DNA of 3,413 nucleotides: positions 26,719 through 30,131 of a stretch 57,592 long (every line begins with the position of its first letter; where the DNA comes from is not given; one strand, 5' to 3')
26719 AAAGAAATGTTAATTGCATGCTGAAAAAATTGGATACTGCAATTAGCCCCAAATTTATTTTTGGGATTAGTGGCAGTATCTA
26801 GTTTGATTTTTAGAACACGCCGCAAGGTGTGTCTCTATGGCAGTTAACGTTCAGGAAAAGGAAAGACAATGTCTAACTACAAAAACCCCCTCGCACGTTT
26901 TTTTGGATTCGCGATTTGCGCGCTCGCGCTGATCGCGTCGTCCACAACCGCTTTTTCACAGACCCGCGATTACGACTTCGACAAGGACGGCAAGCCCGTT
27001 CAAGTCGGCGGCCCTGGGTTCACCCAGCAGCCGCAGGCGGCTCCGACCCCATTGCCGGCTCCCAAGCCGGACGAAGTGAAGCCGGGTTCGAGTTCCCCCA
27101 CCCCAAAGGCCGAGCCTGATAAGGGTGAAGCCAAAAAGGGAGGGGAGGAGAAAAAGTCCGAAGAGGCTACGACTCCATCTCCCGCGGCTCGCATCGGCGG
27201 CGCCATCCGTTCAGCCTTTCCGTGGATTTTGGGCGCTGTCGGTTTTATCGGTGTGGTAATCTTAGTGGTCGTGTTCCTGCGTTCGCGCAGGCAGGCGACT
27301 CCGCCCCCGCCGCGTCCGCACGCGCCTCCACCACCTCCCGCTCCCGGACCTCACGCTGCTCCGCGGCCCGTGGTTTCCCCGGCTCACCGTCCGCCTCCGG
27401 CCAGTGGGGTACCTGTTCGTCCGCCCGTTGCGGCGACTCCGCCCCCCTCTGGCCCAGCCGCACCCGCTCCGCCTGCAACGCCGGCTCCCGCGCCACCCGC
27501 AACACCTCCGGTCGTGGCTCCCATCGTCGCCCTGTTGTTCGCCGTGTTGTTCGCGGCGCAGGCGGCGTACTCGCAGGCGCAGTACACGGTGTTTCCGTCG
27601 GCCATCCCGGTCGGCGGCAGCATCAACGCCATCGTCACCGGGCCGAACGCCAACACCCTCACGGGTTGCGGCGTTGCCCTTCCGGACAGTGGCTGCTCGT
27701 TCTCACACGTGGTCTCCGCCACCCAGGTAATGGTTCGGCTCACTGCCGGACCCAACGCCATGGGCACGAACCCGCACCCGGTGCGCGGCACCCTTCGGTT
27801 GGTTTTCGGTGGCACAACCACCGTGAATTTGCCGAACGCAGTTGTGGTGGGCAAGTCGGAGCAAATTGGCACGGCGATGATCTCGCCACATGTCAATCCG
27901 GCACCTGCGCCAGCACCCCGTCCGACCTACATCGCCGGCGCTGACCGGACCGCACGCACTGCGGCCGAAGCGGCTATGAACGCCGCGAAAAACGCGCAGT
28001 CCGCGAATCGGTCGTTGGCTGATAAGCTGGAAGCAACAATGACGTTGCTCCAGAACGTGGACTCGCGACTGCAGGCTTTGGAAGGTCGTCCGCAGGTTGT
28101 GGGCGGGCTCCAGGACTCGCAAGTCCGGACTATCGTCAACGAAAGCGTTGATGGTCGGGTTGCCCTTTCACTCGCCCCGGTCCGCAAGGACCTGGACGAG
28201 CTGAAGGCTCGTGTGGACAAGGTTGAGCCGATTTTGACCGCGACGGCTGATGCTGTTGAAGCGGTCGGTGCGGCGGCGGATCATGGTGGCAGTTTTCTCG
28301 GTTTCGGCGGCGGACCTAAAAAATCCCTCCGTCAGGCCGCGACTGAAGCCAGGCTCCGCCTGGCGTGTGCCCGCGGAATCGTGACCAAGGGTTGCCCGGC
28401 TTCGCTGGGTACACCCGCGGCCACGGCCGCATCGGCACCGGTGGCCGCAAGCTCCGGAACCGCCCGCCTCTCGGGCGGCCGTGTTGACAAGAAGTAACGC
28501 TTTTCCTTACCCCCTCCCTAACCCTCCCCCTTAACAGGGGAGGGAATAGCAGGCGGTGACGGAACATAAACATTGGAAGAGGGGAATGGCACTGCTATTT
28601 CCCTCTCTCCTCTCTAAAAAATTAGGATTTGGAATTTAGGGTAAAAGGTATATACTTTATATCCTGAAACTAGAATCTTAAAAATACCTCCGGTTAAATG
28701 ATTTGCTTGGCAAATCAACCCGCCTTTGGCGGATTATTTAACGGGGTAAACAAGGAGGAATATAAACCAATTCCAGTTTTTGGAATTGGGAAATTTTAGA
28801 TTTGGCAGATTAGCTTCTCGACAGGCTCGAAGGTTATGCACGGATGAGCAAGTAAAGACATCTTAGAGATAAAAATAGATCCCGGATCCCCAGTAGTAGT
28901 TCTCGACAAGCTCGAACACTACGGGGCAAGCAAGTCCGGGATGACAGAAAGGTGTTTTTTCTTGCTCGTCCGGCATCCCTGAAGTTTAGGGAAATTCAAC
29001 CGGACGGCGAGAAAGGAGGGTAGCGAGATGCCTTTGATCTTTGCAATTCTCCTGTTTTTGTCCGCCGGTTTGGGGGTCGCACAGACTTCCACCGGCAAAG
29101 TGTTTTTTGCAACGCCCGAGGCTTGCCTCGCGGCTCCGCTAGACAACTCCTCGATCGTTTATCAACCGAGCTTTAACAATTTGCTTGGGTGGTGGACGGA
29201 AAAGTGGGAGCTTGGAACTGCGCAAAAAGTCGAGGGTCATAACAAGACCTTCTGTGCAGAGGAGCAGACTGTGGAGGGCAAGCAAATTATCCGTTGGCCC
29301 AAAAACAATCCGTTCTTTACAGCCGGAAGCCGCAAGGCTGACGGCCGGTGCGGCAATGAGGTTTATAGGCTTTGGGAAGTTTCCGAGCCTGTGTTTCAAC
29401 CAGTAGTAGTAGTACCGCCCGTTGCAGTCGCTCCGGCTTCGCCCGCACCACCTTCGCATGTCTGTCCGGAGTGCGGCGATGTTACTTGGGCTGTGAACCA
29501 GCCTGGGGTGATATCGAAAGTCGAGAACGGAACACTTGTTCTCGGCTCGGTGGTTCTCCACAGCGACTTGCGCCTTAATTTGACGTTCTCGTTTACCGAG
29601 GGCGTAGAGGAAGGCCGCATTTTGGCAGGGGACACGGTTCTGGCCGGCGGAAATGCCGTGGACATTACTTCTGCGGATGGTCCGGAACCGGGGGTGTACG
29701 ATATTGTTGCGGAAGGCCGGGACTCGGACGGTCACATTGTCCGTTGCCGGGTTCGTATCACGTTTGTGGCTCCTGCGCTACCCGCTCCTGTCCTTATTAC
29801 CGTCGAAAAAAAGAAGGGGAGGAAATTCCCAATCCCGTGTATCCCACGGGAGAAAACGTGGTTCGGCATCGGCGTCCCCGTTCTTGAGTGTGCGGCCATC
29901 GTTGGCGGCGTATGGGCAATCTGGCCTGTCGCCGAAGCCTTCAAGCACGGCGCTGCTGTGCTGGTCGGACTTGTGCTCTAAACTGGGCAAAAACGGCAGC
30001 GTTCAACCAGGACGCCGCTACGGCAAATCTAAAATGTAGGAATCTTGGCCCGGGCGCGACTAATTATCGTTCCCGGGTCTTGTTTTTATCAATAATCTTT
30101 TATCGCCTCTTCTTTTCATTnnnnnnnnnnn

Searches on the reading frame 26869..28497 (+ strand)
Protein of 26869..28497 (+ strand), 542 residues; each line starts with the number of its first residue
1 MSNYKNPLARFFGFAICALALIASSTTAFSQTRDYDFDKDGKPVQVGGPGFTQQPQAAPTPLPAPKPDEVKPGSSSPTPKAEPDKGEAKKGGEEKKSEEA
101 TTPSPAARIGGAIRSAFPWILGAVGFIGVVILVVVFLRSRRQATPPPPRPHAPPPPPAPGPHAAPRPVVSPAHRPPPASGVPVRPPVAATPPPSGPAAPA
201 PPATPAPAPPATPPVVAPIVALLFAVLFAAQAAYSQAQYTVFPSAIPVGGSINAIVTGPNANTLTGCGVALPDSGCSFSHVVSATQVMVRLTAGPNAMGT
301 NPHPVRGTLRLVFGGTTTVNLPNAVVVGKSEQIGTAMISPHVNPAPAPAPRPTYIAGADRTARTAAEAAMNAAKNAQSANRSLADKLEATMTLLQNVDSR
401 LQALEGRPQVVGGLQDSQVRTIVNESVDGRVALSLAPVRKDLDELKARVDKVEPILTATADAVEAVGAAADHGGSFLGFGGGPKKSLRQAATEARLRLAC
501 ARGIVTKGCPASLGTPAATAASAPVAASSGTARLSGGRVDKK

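Call 4: search_protein_families(library=pfam, proteins=[window:26869-28497:+], max_evalue=1)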
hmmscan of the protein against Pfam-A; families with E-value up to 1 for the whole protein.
window:26869-28497:+ (542 aa): 1 family
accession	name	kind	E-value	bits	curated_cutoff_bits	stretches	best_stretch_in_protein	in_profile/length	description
PF23991.1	DUF7310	-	0.0049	17.8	40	1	375-438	20-81/83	Coiled-coil region of unknown function (DUF7310)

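Call 6: search_protein_families(library=padloc, proteins=[window:26869-28497:+], max_evalue=1)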
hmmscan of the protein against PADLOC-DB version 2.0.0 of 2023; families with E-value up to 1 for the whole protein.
window:26869-28497:+ (542 aa): 0 families

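Call 7: search_protein_families(library=ncbifam, proteins=[window:26869-28497:+], max_evalue=1)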
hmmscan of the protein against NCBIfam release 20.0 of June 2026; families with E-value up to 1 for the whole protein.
window:26869-28497:+ (542 aa): 1 family
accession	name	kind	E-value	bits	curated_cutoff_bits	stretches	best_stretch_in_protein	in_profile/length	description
NF033761.1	gliding_GltJ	equivalog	0.0028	16.8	450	1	53-214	312-478/671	adventurous gliding motility protein GltJ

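Call 8: search_protein_families(library=phrogs, proteins=[window:26869-28497:+], max_evalue=1)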
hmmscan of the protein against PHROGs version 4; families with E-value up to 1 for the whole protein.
window:26869-28497:+ (542 aa): 0 families

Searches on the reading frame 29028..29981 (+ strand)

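Call 4: search_protein_families(library=pfam, proteins=[window:29028-29981:+], max_evalue=1)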
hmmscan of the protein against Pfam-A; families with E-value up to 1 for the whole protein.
window:29028-29981:+ (317 aa): 1 family
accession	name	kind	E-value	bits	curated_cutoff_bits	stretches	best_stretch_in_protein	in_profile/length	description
PF24458.1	DUF7573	-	0.22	11.9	30.2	0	141-153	9-21/39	Domain of unknown function (DUF7573)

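Call 6: search_protein_families(library=padloc, proteins=[window:29028-29981:+], max_evalue=1)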
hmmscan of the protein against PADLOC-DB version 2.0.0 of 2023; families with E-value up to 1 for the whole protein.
window:29028-29981:+ (317 aa): 0 families

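Call 7: search_protein_families(library=ncbifam, proteins=[window:29028-29981:+], max_evalue=1)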
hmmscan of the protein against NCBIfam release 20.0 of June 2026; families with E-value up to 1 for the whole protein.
window:29028-29981:+ (317 aa): 0 families

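Call 8: search_protein_families(library=phrogs, proteins=[window:29028-29981:+], max_evalue=1)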
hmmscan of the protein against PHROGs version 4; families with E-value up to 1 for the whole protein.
window:29028-29981:+ (317 aa): 2 families
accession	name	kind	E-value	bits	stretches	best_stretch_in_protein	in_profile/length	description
phrog_33742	-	unknown function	0.18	12.8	1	284-298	20-34/39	-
phrog_31490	-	unknown function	0.36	12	1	213-236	31-55/80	-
